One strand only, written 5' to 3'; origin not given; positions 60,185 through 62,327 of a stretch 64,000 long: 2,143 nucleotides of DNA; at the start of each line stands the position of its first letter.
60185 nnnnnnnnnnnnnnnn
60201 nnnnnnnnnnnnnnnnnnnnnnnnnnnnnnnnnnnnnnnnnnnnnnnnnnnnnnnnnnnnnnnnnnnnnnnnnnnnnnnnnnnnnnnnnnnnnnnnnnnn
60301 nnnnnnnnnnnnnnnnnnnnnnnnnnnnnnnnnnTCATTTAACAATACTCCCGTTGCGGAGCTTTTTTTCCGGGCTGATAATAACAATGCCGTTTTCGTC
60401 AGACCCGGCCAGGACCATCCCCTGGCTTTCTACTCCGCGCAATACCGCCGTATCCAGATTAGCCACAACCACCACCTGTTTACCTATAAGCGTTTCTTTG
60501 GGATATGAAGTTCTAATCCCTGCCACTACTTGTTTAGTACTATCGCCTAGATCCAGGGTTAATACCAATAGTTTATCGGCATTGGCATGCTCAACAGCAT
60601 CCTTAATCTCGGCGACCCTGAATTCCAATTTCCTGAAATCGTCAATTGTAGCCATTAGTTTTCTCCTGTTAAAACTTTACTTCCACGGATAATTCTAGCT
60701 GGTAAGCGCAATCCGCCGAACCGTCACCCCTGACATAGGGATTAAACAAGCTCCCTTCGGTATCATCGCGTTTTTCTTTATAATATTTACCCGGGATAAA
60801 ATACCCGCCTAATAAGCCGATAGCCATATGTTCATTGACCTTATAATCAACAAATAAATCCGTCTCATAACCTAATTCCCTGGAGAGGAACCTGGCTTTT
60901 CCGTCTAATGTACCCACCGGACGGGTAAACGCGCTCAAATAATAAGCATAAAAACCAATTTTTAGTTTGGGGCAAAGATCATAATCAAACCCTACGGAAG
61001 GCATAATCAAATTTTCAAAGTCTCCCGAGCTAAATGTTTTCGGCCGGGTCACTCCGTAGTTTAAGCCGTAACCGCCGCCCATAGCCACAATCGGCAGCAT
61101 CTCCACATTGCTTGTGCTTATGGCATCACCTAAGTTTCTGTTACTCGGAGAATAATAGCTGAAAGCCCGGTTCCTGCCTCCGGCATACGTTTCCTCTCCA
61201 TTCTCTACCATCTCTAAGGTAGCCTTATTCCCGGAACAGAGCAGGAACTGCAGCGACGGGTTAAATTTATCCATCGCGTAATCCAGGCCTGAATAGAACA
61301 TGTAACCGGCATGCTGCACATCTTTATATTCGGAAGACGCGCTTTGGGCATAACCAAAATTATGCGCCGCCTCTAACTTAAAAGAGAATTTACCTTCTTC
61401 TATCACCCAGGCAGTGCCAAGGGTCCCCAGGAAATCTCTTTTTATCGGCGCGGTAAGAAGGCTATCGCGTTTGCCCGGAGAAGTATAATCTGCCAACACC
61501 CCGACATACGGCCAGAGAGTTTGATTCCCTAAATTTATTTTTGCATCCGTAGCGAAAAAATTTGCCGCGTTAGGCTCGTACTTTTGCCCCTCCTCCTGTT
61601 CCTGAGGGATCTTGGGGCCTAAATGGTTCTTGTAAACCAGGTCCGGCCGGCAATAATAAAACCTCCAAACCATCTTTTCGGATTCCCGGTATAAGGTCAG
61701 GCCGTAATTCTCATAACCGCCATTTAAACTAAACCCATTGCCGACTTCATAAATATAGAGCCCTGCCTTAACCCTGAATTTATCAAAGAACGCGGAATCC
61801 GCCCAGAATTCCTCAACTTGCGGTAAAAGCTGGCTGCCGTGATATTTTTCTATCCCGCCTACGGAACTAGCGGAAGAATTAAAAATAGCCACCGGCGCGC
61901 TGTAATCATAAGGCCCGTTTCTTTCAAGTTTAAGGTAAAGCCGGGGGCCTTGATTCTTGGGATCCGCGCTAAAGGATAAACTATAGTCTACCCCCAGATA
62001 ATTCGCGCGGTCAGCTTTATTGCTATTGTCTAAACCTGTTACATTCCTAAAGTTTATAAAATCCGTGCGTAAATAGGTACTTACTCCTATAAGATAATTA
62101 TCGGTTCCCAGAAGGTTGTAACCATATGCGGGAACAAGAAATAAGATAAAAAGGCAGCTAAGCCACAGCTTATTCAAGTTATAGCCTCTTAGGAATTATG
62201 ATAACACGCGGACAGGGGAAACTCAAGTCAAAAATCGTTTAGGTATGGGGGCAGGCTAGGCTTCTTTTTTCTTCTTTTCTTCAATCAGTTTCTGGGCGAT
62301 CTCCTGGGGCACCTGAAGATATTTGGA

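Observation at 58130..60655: Overlapping four-gene operon: DEDDh exonuclease::WYL-like fusion, DUF2156-like protein, YkgJ Cys-cluster protein, CsaA-like tRNA-binding protein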

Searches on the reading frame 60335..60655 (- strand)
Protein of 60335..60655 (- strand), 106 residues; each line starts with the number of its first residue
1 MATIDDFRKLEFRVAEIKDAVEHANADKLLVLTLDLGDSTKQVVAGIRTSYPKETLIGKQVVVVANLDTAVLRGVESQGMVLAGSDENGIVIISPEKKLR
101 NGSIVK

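Call 3: search_protein_families(library=pfam, proteins=[window:60335-60655:-], max_evalue=0.01)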
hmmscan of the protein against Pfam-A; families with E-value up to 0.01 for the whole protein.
window:60335-60655:- (106 aa): 1 family
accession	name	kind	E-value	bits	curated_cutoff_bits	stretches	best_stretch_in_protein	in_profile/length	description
PF01588.26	tRNA_bind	-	3.7e-27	94.7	27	1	12-103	1-95/96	Putative tRNA binding domain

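Call 4: search_protein_families(library=ncbifam, proteins=[window:60335-60655:-], max_evalue=0.01)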
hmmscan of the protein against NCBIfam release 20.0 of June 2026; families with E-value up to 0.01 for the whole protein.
window:60335-60655:- (106 aa): 12 families
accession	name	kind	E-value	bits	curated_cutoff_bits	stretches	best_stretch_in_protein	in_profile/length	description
TIGR00399.1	metG_C_term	equivalog_domain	4.1e-34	117.4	116.65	1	3-105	35-138/139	methionine--tRNA ligase subunit beta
NF001100.0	PRK00133.1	equivalog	3.4e-32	111.8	587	1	3-106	572-676/676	methionine--tRNA ligase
NF008900.0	PRK12267.1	equivalog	7.7e-32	110.6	598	1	3-106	544-648/648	methionine--tRNA ligase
NF007492.0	PRK10089.1-1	equivalog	1e-21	76.9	150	1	4-103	6-107/110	tRNA-binding protein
NF007494.0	PRK10089.1-3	equivalog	9.4e-16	57.8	109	1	1-104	3-110/112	tRNA-binding protein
TIGR02222.1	chap_CsaA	subfamily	3.9e-15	55.8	119.65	1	5-105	2-106/107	export-related chaperone CsaA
NF007496.0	PRK10089.1-5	equivalog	3.5e-14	52.9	171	1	1-103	1-106/109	chaperone CsaA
NF007495.0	PRK10089.1-4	equivalog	3.8e-14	53.2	117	1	3-103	6-110/113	tRNA-binding protein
NF007493.0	PRK10089.1-2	equivalog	7.9e-10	38.8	160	1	3-103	5-109/112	tRNA-binding protein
NF045867.1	PheT_Nterm_rel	equivalog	2.4e-06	27.6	120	1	10-83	87-164/171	TyrS-associated PheT N-terminal domain-related protein TapR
TIGR00472.1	pheT_bact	equivalog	7.4e-06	24.5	402.65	1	12-83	46-122/798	phenylalanine--tRNA ligase subunit beta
NF045760.1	YtpR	equivalog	1.9e-05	24.6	100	1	10-81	81-155/185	YtpR family tRNA-binding protein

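Call 12: search_protein_families(library=padloc, proteins=[window:60335-60655:-], max_evalue=0.01)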
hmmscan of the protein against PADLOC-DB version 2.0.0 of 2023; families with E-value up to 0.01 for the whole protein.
window:60335-60655:- (106 aa): 0 families

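Call 22: search_solved_structures(query=window:60335-60655:-, max_evalue=0.001)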
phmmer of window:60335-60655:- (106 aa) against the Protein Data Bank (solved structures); distinct sequences matched with E-value up to 0.001: 28.
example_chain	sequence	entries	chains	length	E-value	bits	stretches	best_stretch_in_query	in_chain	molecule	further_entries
1mkh_A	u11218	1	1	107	1.2e-24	89.7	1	4-105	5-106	C-terminal domain of Methionyl-tRNA synthetase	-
1rqg_A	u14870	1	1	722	5.9e-23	84.3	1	4-105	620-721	Methionyl-tRNA synthetase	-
1pyb_A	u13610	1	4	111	8.6e-23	83.8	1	3-103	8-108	tRNA-binding protein Trbp111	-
8vtz_A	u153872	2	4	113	9.2e-23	83.7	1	3-103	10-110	Methionyl-tRNA synthetase beta subunit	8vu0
7d8r_A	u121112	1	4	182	3.2e-22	81.9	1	4-103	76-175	Microphthalmia-associated transcription factor,Methionyl-tRNA synthetase beta subunit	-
7d8s_A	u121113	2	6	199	3.8e-22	81.7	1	4-103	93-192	Microphthalmia-associated transcription factor,Methionyl-tRNA synthetase beta subunit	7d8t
5h34_A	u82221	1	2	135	4.1e-22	81.6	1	5-105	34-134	Methionine-tRNA ligase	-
3ers_X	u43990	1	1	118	5.5e-17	65.2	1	5-102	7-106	tRNA-binding protein ygjH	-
9shc_A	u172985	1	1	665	4.8e-15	59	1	4-105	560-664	Methionine--tRNA ligase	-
38li_A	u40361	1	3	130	8.1e-15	58.2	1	3-86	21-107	Methionine--tRNA ligase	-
4r1j_A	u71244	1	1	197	8.5e-14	55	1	10-103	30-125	GU4 nucleic-binding protein 1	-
2cwp_A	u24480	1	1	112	2.8e-13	53.3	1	3-95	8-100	MetRS related protein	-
6wq6_A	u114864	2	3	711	4.3e-12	49.5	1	4-95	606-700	Methionine--tRNA ligase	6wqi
4up7_A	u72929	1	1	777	1.9e-11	47.4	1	4-90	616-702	LYSINE--TRNA LIGASE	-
4up8_A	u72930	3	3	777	1.9e-11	47.4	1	4-90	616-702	LYSINE--TRNA LIGASE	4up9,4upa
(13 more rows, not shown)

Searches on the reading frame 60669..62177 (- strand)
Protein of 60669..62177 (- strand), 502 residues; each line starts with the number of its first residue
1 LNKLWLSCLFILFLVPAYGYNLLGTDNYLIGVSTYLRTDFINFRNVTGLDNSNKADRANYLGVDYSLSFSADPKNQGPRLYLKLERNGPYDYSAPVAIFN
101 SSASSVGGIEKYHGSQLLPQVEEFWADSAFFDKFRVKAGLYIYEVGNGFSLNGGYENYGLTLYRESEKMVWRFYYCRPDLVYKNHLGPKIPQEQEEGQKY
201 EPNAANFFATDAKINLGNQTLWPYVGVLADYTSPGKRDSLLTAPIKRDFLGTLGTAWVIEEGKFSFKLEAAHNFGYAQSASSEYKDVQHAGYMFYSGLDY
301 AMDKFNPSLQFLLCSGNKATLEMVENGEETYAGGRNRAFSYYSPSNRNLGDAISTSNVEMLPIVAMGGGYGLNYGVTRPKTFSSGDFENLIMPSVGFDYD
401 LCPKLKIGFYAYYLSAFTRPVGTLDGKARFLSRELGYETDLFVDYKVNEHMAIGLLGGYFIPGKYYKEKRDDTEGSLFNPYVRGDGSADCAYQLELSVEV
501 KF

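Call 3: search_protein_families(library=pfam, proteins=[window:60669-62177:-], max_evalue=0.01)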
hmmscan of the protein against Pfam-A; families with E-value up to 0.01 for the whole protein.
window:60669-62177:- (502 aa): 1 family
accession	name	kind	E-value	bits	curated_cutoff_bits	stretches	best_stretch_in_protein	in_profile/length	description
PF13372.12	Alginate_exp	-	0.0014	17.9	25.2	0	412-475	322-390/395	Alginate export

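Call 4: search_protein_families(library=ncbifam, proteins=[window:60669-62177:-], max_evalue=0.01)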
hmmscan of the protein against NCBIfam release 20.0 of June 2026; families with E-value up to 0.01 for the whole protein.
window:60669-62177:- (502 aa): 1 family
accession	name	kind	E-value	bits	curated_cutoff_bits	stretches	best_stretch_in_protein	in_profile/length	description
NF033939.0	DESULF_POR1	subfamily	0.0022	16.8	250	1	266-321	254-306/454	outer membrane homotrimeric porin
